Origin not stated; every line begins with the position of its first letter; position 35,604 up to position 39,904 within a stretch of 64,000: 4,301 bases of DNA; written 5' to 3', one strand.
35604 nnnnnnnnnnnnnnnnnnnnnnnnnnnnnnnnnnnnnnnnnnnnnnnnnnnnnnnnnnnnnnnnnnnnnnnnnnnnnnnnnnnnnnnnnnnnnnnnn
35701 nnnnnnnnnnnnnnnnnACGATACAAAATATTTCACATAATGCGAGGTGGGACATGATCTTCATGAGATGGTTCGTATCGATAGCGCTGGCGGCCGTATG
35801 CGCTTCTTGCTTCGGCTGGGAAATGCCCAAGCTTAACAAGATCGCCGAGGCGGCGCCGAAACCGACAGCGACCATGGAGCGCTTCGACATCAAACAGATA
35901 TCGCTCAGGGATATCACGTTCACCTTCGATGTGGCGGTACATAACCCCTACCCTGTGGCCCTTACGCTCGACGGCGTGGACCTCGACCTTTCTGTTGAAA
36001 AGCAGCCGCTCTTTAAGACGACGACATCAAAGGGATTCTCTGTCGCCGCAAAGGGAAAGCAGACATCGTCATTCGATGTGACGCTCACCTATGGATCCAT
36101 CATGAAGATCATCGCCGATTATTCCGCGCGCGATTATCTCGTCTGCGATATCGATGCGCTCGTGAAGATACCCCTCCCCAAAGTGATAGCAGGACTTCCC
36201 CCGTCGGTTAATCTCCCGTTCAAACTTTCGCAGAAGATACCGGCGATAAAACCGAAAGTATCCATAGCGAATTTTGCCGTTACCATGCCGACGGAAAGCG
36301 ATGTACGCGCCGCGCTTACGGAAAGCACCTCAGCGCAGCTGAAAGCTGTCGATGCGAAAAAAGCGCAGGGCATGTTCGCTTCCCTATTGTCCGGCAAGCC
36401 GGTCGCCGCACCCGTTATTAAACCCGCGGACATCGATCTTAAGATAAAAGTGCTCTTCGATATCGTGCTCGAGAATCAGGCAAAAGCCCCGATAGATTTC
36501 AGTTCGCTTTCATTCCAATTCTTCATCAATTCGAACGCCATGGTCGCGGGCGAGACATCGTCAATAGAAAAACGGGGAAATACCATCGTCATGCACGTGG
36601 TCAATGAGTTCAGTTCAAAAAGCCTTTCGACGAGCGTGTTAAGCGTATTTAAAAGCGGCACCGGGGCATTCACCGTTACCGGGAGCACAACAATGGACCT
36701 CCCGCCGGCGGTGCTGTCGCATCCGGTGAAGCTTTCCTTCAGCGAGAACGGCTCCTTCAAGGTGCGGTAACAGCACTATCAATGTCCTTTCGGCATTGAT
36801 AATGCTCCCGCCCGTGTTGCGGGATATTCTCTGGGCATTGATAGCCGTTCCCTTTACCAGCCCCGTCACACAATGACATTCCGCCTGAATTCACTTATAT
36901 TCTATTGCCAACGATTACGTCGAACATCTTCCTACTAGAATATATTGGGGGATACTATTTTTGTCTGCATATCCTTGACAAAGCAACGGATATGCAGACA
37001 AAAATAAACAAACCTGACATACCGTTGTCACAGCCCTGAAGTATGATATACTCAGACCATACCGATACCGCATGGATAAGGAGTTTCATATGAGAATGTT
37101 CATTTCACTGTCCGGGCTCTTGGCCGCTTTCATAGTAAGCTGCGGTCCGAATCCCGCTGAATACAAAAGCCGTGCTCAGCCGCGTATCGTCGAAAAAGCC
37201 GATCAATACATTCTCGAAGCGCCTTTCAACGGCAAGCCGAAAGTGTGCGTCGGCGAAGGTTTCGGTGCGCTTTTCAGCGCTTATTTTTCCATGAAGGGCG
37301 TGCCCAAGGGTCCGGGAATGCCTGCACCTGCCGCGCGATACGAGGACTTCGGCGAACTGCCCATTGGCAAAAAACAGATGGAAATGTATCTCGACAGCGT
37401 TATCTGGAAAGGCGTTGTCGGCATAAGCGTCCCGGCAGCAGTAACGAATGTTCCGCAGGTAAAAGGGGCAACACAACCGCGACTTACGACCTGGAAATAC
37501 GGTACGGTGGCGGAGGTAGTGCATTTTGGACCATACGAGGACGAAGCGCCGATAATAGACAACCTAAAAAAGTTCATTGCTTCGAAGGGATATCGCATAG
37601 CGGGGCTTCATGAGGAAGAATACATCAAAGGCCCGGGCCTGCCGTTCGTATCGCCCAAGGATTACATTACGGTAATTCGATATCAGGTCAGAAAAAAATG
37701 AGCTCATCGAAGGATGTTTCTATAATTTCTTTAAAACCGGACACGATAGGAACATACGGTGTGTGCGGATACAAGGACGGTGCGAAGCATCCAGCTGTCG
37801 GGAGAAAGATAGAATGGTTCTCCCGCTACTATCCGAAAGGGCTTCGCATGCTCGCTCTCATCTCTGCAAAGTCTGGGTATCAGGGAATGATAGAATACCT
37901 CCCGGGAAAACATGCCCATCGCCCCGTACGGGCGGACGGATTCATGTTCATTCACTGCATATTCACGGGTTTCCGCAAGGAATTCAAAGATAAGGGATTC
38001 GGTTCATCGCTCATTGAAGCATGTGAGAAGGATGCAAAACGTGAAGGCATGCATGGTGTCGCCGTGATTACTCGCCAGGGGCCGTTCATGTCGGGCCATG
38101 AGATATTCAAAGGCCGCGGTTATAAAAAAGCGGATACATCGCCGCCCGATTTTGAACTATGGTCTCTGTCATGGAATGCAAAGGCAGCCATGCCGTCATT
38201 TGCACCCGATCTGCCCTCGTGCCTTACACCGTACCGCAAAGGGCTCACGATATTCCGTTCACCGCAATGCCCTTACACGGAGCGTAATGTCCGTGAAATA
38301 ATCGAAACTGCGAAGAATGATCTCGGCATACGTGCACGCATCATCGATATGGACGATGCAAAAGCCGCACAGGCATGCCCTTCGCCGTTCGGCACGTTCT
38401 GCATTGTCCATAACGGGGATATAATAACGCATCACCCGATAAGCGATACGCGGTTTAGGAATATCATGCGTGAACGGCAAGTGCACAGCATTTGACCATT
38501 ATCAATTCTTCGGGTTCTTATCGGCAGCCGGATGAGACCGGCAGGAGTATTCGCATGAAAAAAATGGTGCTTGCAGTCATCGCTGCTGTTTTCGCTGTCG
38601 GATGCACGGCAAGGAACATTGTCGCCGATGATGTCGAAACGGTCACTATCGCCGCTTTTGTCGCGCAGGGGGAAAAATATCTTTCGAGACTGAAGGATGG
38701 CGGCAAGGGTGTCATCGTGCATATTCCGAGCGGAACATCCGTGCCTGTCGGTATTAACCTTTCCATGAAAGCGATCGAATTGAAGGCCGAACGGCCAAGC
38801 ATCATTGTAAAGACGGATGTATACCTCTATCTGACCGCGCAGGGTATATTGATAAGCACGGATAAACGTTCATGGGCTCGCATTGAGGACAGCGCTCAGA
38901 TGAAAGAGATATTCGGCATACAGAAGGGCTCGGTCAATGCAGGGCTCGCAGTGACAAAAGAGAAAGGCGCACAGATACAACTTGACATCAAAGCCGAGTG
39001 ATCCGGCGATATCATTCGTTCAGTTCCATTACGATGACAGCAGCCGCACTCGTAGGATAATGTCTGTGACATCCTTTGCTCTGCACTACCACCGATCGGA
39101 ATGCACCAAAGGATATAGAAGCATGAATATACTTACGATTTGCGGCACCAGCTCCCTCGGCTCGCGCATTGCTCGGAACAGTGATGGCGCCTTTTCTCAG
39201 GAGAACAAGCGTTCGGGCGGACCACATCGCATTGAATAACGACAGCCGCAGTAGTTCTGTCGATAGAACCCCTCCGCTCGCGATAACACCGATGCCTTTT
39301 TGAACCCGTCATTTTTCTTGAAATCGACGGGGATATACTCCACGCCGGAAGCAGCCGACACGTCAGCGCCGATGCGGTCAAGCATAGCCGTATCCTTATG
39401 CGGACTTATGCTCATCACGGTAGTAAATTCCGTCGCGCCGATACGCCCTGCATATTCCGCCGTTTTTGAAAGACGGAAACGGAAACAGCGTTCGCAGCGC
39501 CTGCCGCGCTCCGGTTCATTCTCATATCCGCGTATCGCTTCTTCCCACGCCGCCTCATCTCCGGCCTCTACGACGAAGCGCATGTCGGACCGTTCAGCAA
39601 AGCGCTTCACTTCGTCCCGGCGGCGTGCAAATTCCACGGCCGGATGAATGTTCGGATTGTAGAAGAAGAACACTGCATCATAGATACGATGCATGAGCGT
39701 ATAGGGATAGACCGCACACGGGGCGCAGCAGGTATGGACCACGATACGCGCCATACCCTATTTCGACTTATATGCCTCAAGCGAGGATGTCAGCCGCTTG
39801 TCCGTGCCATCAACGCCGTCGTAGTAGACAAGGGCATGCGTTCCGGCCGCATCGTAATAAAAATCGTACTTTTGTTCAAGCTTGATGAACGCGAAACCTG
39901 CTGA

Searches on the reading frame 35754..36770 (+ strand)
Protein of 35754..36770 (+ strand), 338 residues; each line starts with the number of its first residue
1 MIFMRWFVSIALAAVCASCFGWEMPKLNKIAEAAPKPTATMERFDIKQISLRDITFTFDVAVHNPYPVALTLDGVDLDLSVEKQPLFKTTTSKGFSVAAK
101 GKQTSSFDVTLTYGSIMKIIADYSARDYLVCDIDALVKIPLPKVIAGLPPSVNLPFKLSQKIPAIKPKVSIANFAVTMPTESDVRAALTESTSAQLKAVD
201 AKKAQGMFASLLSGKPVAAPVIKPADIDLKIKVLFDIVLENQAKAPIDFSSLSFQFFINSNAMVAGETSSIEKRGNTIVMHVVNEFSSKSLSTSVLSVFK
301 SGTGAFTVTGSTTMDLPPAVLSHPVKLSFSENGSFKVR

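Call 56: search_protein_families(library=pfam, proteins=[window:35754-36770:+], max_evalue=0.0001)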
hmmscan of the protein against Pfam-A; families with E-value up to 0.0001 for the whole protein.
window:35754-36770:+ (338 aa): 1 family
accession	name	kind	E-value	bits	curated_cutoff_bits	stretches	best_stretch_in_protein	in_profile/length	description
PF03168.19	LEA_2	-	8.3e-12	45.9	25.4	1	60-124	2-66/98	Late embryogenesis abundant protein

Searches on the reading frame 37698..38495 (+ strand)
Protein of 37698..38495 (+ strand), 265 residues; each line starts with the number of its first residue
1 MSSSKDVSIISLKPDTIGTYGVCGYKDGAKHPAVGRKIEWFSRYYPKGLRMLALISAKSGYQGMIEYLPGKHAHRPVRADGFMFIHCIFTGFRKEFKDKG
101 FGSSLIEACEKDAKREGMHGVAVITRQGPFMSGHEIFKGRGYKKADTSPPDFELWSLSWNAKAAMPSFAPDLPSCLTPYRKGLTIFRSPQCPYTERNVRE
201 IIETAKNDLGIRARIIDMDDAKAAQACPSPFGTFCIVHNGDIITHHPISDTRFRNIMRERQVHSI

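Call 56: search_protein_families(library=pfam, proteins=[window:37698-38495:+], max_evalue=0.0001)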
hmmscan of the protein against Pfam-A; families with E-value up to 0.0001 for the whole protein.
window:37698-38495:+ (265 aa): 1 family
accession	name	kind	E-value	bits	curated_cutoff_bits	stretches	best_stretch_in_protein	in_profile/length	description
PF14268.11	YoaP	-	2.6e-13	49.7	25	1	214-254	3-43/44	YoaP-like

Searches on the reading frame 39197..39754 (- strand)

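Call 56: search_protein_families(library=pfam, proteins=[window:39197-39754:-], max_evalue=0.0001)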
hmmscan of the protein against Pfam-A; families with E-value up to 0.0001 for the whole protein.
window:39197-39754:- (185 aa): 1 family
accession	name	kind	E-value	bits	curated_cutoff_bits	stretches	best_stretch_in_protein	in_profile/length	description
PF02677.20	QueH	-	5.6e-59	199.6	23.5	1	4-176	1-174/175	Epoxyqueuosine reductase QueH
